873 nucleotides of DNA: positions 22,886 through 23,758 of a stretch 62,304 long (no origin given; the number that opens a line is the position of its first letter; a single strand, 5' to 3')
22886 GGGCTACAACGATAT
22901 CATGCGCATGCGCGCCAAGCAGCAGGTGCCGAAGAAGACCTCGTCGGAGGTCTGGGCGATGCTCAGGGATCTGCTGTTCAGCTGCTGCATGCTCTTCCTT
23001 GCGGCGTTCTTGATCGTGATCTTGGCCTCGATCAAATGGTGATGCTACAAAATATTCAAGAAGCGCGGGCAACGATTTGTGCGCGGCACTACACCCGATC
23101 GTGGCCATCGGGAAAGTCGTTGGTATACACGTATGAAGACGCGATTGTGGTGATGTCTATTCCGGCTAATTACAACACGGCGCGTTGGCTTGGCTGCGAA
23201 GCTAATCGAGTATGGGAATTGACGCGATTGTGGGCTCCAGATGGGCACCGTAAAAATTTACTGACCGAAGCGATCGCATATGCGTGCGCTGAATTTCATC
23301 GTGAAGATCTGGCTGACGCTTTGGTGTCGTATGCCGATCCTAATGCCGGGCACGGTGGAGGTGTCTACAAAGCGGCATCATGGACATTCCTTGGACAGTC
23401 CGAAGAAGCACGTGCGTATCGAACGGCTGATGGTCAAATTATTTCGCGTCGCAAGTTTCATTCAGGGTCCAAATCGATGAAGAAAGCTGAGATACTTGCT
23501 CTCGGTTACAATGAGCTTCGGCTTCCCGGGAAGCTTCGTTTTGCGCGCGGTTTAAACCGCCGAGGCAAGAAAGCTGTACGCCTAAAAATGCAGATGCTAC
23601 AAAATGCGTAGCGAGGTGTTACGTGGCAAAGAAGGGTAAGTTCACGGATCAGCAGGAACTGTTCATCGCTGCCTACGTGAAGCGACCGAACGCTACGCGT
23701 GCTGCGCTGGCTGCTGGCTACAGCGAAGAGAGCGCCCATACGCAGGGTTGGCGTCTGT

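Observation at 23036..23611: AT-rich Mom-like DNA hypermodification cassette bounded by an exact 13-bp direct repeat upstream of terS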

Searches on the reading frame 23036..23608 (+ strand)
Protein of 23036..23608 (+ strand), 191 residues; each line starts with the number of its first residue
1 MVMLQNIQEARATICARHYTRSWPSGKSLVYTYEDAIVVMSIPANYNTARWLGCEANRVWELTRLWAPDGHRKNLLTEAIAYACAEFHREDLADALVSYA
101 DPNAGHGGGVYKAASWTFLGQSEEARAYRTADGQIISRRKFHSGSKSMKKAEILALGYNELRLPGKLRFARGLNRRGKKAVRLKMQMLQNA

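Call 4: search_protein_families(library=pfam, proteins=[window:23036-23608:+], max_evalue=0.1)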
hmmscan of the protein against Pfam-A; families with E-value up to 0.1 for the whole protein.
window:23036-23608:+ (191 aa): 1 family
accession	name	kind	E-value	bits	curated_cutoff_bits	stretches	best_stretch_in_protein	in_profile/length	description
PF25680.1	Mom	-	4.3e-19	69.4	27.1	1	8-186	10-198/202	Mom protein family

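Call 5: search_protein_families(library=phrogs, proteins=[window:23036-23608:+], max_evalue=0.01)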
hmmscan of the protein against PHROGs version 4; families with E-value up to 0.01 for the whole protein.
window:23036-23608:+ (191 aa): 1 family
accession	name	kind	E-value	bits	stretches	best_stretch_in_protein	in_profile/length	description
phrog_1384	-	other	5.1e-24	86.1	1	5-185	26-209/245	Mom-like DNA modification protein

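Call 8: search_dna_similar(query=window:23036-23608:+, collection=phages, mode=protein, max_rows=40)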
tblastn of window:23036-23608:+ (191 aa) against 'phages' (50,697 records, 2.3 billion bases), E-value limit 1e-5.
Records with a match: 55; places in all: 55; records where one place covers at least 80% of the query: 31.
Best place of each record, by identity: <60% 55.
By first word of the organism name: Listeria 31; Arthrobacter 22; Enterococcus 2.
By host as written in the record: Listeria monocytogenes 27; Arthrobacter sp. ATCC 21022 20; Enterococcus faecalis 2; - 2; Arthrobacter globiformis B-2979 1; Arthrobacter globiformis NRRL B-2880 1; Listeria ivanovii subsp. ivanovii BE308/15 1; Listeria monocytogenes FSL F6-367 1.
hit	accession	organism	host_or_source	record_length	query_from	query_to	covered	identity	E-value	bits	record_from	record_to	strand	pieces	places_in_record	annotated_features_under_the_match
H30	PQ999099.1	Arthrobacter phage GravityBall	Arthrobacter sp. ATCC 21022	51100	18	184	87%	28.0%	9e-8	57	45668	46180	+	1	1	71: acetyltransferase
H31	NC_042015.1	Arthrobacter phage Shade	Arthrobacter sp. ATCC 21022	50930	18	186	88%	27.2%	2e-7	56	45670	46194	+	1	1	Mom-like DNA modification protein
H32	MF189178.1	Arthrobacter phage Shade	Arthrobacter sp. ATCC 21022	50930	18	186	88%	27.2%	2e-7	56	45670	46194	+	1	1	acetyltransferase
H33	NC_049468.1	Arthrobacter phage Zartrosa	Arthrobacter sp. ATCC 21022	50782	18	186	88%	27.2%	3e-7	56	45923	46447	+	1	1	73: Mom-like DNA modification protein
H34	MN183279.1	Arthrobacter phage Zartrosa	Arthrobacter sp. ATCC 21022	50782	18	186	88%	27.2%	3e-7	56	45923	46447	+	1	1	73: acetyltransferase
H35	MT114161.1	Arthrobacter phage JKerns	Arthrobacter sp. ATCC 21022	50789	18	186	88%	27.2%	3e-7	56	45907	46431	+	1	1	71: hypothetical protein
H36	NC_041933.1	Arthrobacter phage Sonny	Arthrobacter sp. ATCC 21022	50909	18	186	88%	27.2%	3e-7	56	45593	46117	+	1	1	71: Mom-like DNA modification protein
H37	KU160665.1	Arthrobacter phage Sonny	Arthrobacter sp. ATCC 21022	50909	18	186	88%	27.2%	3e-7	56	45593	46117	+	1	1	71: acetyltransferase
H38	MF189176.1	Arthrobacter phage Jordan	Arthrobacter sp. ATCC 21022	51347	18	186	88%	27.2%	3e-7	56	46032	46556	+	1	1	acetyltransferase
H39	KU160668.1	Arthrobacter phage TaeYoung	Arthrobacter sp. ATCC 21022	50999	18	186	88%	27.2%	3e-7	56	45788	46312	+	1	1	72: acetyltransferase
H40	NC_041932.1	Arthrobacter phage Martha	Arthrobacter sp. ATCC 21022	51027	18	186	88%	27.2%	3e-7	56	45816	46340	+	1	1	71: Mom-like DNA modification protein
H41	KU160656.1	Arthrobacter phage Martha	Arthrobacter sp. ATCC 21022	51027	18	186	88%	27.2%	3e-7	56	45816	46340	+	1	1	71: acetyltransferase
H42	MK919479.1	Arthrobacter phage Grekaycon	Arthrobacter sp. ATCC 21022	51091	18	186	88%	27.2%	3e-7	56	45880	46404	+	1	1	72: acetyltransferase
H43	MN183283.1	Arthrobacter phage BossLady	Arthrobacter sp. ATCC 21022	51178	18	186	88%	27.2%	3e-7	56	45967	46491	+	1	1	73: acetyltransferase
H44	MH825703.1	Arthrobacter phage LeeroyJ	Arthrobacter sp. ATCC 21022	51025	18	184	87%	27.4%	3e-7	55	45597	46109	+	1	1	72: acetyltransferase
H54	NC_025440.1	Listeria phage WIL-1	Listeria monocytogenes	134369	8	176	88%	25.1%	3e-7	55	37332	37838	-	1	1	Mom-like DNA modification protein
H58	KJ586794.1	Listeria phage LMTA-34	Listeria monocytogenes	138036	8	176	88%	25.1%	3e-7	55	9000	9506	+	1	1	hypothetical protein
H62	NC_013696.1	Enterococcus phage phiEf11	Enterococcus faecalis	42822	8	143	71%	29.9%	1e-7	57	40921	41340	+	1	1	Mom-like DNA modification protein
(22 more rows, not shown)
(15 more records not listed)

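Call 11: find_homologous_proteins(query=window:23036-23608:+)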
Query window:23036-23608:+ (191 aa): 643 proteins with E <= 0.001 among 851 candidates; the best 120 are listed.
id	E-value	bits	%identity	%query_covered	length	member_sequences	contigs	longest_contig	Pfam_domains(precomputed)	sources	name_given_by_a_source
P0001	2.9e-123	427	100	99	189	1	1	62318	PF25680.2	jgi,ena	-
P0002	5.2e-88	312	77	91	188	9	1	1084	PF25680.2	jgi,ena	jgi:hypothetical protein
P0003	3.8e-87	309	78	92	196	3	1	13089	PF25680.2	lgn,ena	-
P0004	4.6e-87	309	76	93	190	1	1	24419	PF25680.2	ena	-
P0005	4.9e-87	309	76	97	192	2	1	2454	PF25680.2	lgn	-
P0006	2.2e-86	307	75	95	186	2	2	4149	PF25680.2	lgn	-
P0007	2.6e-86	306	70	97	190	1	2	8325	PF25680.2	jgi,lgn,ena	-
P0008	3.6e-86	306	77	93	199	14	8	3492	PF25680.2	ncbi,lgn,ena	-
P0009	7.6e-86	305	76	95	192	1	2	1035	PF25680.2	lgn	-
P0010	8.2e-86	305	78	92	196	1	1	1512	PF25680.2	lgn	-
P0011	9.9e-86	304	72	97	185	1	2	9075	PF25680.2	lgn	-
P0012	1.2e-84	301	76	91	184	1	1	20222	PF25680.2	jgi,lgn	jgi:hypothetical protein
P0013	2.7e-84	300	75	92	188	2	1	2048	PF25680.2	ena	-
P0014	4.1e-84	299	76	91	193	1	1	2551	PF25680.2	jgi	-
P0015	6.0e-84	299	71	96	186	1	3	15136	PF25680.2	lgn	-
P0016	8.5e-83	295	71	99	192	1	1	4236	PF25680.2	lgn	-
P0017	1.2e-82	294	75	91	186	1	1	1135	PF25680.2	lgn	-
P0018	1.7e-82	294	71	93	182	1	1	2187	PF25680.2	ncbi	-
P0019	1.2e-81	291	73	94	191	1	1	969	PF25680.2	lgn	-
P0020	1.8e-81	290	73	94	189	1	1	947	PF25680.2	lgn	-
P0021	3.7e-81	289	71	95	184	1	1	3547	PF25680.2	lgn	-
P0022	7.1e-81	289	70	93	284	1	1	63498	PF25680.2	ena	-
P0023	1.3e-80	288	73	86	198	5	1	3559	PF25680.2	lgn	-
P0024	1.9e-80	287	67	98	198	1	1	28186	PF25680.2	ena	-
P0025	2.2e-80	287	73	91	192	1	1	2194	PF25680.2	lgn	-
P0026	3.3e-79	283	70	93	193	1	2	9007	PF25680.2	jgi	jgi:hypothetical protein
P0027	2.2e-78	280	66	97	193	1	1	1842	PF25680.2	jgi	-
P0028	3.6e-78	280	66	98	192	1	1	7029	PF25680.2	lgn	-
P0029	3.9e-78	280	71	91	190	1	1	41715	PF25680.2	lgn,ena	-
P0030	9.8e-78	278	69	90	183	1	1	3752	PF25680.2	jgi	-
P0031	1.6e-76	274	69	90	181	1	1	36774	PF25680.2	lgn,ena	-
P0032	5.2e-76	273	65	96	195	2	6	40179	PF25680.2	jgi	jgi:hypothetical protein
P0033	7.7e-76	272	69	89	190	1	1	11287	PF25680.2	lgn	-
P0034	4.1e-75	270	70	90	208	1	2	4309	PF25680.2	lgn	-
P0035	5.2e-75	269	68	91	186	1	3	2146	PF25680.2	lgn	-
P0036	1.2e-74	268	62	98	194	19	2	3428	PF25680.2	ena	-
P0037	1.8e-73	264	66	92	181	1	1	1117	PF25680.2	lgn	-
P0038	2.7e-71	257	62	93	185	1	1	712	PF25680.2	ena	-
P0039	4.0e-71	257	65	93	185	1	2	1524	PF25680.2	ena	-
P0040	1.5e-70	255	65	93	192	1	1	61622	PF25680.2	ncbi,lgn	-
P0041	8.0e-70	253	64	91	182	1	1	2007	PF25680.2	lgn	-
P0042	1.9e-69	251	63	98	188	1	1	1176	PF25680.2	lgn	-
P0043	4.5e-69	250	60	95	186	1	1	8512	PF25680.2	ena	-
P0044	1.4e-67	245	61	94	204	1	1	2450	PF25680.2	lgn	-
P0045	6.4e-67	243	77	75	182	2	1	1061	PF25680.2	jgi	jgi:hypothetical protein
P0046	1.0e-66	242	57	98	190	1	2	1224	PF25680.2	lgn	-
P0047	1.0e-66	242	61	95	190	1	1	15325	PF25680.2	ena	-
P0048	3.9e-66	240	73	76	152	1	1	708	PF25680.2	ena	-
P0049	8.9e-66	239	64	90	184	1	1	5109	PF25680.2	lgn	-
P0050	2.1e-65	238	64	87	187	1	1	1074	PF25680.2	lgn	-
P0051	1.3e-64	236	58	95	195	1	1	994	PF25680.2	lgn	-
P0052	1.3e-64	236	63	93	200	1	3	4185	PF25680.2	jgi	jgi:hypothetical protein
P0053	1.6e-64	235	64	91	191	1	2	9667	PF25680.2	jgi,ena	jgi:hypothetical protein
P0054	2.7e-64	235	60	95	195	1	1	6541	PF25680.2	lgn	-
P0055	3.2e-64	234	65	88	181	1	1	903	PF25680.2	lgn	-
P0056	5.4e-64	234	59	96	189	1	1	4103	PF25680.2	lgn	-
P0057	5.8e-64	233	62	90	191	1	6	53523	PF25680.2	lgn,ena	-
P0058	9.1e-64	233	62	92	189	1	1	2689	PF25680.2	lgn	-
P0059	9.9e-64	233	63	92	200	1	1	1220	PF25680.2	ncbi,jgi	jgi:hypothetical protein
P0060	1.2e-63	232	58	95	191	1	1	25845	PF25680.2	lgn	-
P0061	1.5e-63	232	60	94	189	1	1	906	PF25680.2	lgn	-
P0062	2.2e-63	232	62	91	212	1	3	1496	PF25680.2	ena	-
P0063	2.4e-63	231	62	91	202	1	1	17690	PF25680.2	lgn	-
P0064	2.7e-63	231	59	92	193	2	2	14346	PF25680.2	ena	-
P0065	3.3e-63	231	66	90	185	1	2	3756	PF25680.2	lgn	-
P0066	3.8e-63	231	62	94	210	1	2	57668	PF25680.2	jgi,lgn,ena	jgi:hypothetical protein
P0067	6.0e-63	230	63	93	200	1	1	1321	PF25680.2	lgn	-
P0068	6.9e-63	230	63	90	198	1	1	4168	PF25680.2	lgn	-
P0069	7.1e-63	230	65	90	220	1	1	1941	PF25680.2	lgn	-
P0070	1.0e-62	229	60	93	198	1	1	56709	PF25680.2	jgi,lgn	jgi:hypothetical protein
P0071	1.3e-62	229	60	95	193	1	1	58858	PF25680.2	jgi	jgi:hypothetical protein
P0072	1.4e-62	229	62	91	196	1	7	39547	PF25680.2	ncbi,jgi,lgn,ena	jgi:hypothetical protein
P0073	1.5e-62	229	58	95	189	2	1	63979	PF25680.2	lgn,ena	-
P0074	1.6e-62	229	61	92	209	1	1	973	PF25680.2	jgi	jgi:hypothetical protein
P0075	1.6e-62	229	64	89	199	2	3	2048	PF25680.2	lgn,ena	-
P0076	1.8e-62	229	65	88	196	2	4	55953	PF25680.2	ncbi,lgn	-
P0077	2.3e-62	228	61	95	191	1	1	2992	PF25680.2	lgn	-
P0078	7.5e-62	227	63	87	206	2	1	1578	PF25680.2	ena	-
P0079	7.7e-62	227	61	90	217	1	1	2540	PF25680.2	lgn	-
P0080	1.2e-61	226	58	99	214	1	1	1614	PF25680.2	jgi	jgi:hypothetical protein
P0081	1.6e-61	225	60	92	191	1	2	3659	PF25680.2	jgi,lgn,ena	jgi:hypothetical protein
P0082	1.6e-61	225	67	80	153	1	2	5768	PF25680.2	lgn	-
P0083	1.7e-61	225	57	100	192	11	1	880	PF25680.2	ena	-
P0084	2.4e-61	225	64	92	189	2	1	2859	PF25680.2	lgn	-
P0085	3.1e-61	225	59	92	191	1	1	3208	PF25680.2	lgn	-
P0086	3.3e-61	224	62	87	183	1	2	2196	PF25680.2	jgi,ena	jgi:hypothetical protein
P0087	3.9e-61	224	61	89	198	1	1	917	PF25680.2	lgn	-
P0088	3.9e-61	224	60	89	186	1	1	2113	PF25680.2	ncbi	-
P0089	4.8e-61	224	62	90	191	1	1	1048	PF25680.2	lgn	-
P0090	9.6e-61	223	61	95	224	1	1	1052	PF25680.2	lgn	-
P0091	9.9e-61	223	57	91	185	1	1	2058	PF25680.2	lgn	-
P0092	1.0e-60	223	61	93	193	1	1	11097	PF25680.2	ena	-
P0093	1.2e-60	223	60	93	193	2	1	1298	PF25680.2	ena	-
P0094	1.4e-60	222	63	87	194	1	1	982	PF25680.2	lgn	-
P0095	1.4e-60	222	57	97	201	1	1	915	PF25680.2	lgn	-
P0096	1.5e-60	222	62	91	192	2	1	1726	PF25680.2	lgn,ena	-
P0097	1.9e-60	222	60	87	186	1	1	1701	PF25680.2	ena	-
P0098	2.0e-60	222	59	88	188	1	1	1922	PF25680.2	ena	-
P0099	2.1e-60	222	57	90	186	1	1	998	PF25680.2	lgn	-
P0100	2.2e-60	222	60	93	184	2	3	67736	PF25680.2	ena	-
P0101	2.3e-60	222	61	92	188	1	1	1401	PF25680.2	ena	-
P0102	2.7e-60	221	60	90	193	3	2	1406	PF25680.2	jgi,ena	-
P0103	2.7e-60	221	55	97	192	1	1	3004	PF25680.2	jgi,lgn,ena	-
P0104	3.9e-60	221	61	92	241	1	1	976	PF25680.2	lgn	-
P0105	4.6e-60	221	64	85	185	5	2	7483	PF25680.2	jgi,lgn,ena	jgi:hypothetical protein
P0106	4.6e-60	221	59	90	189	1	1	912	PF25680.2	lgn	-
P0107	5.3e-60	221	58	94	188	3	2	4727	PF25680.2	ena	-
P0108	5.6e-60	220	56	95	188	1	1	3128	PF25680.2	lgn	-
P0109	6.1e-60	220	62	91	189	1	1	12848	PF25680.2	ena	-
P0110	7.3e-60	220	57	94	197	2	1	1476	PF25680.2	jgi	jgi:hypothetical protein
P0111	8.5e-60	220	62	86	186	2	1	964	PF25680.2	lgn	-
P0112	1.1e-59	219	61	90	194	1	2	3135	PF25680.2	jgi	jgi:hypothetical protein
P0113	1.1e-59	219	63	91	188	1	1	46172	PF25680.2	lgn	-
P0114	1.3e-59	219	56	97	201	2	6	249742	PF25680.2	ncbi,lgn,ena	-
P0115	1.5e-59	219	60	92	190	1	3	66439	PF25680.2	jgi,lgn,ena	jgi:hypothetical protein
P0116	1.7e-59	219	60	91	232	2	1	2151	PF25680.2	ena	-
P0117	1.9e-59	219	60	88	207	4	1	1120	PF25680.2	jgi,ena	-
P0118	2.0e-59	219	57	97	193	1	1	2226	PF25680.2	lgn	-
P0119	2.1e-59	219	59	95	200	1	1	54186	PF25680.2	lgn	-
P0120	2.5e-59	218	59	92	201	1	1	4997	PF25680.2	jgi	jgi:hypothetical protein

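Call 12: find_encoding_contigs(protein=P0004, flank=6000, max_places=3)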
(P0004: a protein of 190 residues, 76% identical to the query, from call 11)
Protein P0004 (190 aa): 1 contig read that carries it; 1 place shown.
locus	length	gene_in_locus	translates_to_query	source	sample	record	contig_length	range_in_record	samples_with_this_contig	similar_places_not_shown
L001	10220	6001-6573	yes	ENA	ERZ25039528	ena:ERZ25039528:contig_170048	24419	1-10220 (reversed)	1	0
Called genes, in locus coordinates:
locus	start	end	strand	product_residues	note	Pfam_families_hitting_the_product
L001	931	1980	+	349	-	PF06067:DUF932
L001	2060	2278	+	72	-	PF19612:DUF6117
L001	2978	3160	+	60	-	-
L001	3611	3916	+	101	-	-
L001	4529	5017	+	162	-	-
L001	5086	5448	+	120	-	-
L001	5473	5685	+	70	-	-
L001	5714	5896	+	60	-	-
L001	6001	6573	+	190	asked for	PF25680:Mom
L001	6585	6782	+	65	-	-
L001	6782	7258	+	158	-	-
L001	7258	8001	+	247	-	-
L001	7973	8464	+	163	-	-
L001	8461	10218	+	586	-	?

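Call 13: find_encoding_contigs(protein=P0022, flank=6000, max_places=3)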
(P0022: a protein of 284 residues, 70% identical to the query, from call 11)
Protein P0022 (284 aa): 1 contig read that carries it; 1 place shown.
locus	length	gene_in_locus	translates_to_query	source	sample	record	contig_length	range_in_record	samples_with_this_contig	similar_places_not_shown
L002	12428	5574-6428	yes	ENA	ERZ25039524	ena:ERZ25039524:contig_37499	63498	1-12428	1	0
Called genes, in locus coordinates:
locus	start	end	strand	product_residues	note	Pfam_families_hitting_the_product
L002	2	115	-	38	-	?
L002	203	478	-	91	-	-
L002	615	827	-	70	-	-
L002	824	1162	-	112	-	-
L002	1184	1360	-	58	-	-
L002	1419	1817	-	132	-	-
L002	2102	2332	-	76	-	-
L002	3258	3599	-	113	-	-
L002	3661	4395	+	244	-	PF01541:GIY-YIG (weak), PF07460:NUMOD3 (faint)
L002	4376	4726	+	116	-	-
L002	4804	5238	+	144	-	-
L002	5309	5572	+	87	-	-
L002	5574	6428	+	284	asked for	PF25680:Mom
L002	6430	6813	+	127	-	-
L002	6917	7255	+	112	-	-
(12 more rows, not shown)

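Call 14: find_encoding_contigs(protein=P0040, flank=6000, max_places=3)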
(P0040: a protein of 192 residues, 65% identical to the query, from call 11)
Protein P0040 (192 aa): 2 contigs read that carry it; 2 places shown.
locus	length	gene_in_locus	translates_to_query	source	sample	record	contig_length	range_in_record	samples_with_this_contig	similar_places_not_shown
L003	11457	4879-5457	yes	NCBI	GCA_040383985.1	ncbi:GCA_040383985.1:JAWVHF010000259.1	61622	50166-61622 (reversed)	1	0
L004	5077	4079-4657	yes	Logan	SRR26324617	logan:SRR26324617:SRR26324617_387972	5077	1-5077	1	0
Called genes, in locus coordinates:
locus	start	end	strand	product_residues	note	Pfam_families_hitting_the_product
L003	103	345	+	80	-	-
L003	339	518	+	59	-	-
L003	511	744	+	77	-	-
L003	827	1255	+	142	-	-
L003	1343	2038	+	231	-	PF01170:UPF0020 (faint), PF01555:N6_N4_Mtase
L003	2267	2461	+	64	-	-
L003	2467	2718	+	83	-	-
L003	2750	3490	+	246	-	PF04404:ERF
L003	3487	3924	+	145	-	PF15919:HicB_lk_antitox (weak), PF21748:UPF0150 (weak), PF05534:HicB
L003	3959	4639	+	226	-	PF09588:YqaJ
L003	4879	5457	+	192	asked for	PF25680:Mom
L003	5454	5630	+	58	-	-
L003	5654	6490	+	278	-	-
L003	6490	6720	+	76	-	-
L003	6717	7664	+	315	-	-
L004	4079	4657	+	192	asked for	PF25680:Mom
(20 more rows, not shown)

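Call 22: search_solved_structures(query=window:23036-23608:+, max_evalue=1, show_alignments=2)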
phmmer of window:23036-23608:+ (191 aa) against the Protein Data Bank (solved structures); distinct sequences matched with E-value up to 1: 1.
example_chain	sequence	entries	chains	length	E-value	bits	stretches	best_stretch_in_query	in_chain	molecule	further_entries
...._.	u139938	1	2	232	1.2e-07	35.1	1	10-186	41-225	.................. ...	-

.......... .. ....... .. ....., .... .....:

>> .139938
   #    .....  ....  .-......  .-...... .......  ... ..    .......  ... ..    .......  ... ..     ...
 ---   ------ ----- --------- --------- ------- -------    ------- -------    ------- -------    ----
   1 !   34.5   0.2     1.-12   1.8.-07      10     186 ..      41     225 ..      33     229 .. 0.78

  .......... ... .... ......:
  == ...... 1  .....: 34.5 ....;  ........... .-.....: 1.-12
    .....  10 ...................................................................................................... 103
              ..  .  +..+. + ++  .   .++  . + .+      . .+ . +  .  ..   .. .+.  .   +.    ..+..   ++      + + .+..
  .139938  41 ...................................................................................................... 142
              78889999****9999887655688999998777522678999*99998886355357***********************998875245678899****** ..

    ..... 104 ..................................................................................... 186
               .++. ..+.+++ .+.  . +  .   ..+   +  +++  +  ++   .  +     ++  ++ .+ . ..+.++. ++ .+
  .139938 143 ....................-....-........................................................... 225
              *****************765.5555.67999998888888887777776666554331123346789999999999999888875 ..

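Call 54: find_related_loci(query=A3, collection=genome_contigs, flank=3000)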
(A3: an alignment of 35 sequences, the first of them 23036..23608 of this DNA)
Query A3 (191 aa) in genome_contigs; peptide patterns used: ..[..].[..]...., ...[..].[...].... (x = any residue, [..] = any of these).
41 stretches matched a pattern; 11 encode a relative of the query (tblastn E <= 1e-3); 11 distinct loci.
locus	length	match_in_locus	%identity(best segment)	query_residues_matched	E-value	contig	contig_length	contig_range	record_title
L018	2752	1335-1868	77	3-181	4e-97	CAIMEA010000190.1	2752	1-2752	MAG: uncultured Rhizobiales bacterium isolate VK_bin-0224 genome assembly, contig: bin-0224:190/240, whole genome shotgu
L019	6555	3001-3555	55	1-185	9e-66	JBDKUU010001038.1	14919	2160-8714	MAG: Phycisphaerales bacterium isolate 8_bin.166 c_000001792682, whole genome shotgun sequence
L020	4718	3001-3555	55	1-185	2e-63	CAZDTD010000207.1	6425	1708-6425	MAG TPA_asm: uncultured Pirellulales bacterium isolate SRP192927_co6_411 genome assembly, contig: NODE_33040_length_6425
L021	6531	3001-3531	57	4-184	2e-62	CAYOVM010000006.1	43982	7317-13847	MAG TPA_asm: uncultured Enterobacteriaceae bacterium isolate SRP150892_co2_9 genome assembly, contig: NODE_959_length_43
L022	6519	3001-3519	57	1-173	5e-62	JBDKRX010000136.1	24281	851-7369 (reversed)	MAG: Phycisphaerales bacterium isolate 5_bin.222_R1 c_000000371126, whole genome shotgun sequence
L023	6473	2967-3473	59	13-181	2e-61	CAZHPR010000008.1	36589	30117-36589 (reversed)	MAG TPA_asm: uncultured Candidatus Saccharibacteria bacterium isolate SRP300315_co1_17 genome assembly, contig: NODE_626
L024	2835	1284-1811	57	8-182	9e-58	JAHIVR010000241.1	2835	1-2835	MAG: Nanoarchaeota archaeon isolate MM_PC_MetaG.mb.88 MM_PC_MetaG.mb.88_k141_659045, whole genome shotgun sequence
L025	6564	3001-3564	49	1-187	2e-57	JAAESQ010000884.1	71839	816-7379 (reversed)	MAG: bacterium isolate Ust_16 UstG_CONTIG2528584, whole genome shotgun sequence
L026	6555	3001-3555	56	1-185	2e-66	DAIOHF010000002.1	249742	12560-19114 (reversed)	MAG TPA_asm: Sedimentisphaerales bacterium isolate CTOTU29512 NODE_10_length_249742_cov_14.080084, whole genome shotgun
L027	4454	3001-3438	47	11-182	5e-45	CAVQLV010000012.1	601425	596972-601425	MAG: Bryobacterales bacterium isolate MFD04463.bin.2.162 genome assembly, contig: contig_6468, whole genome shotgun sequ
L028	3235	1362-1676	31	68-165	6e-7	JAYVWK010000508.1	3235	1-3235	MAG: Burkholderiales bacterium isolate GL82_DN_metabat_42_sub GL82_DN_metabat_42_sub_507, whole genome shotgun sequence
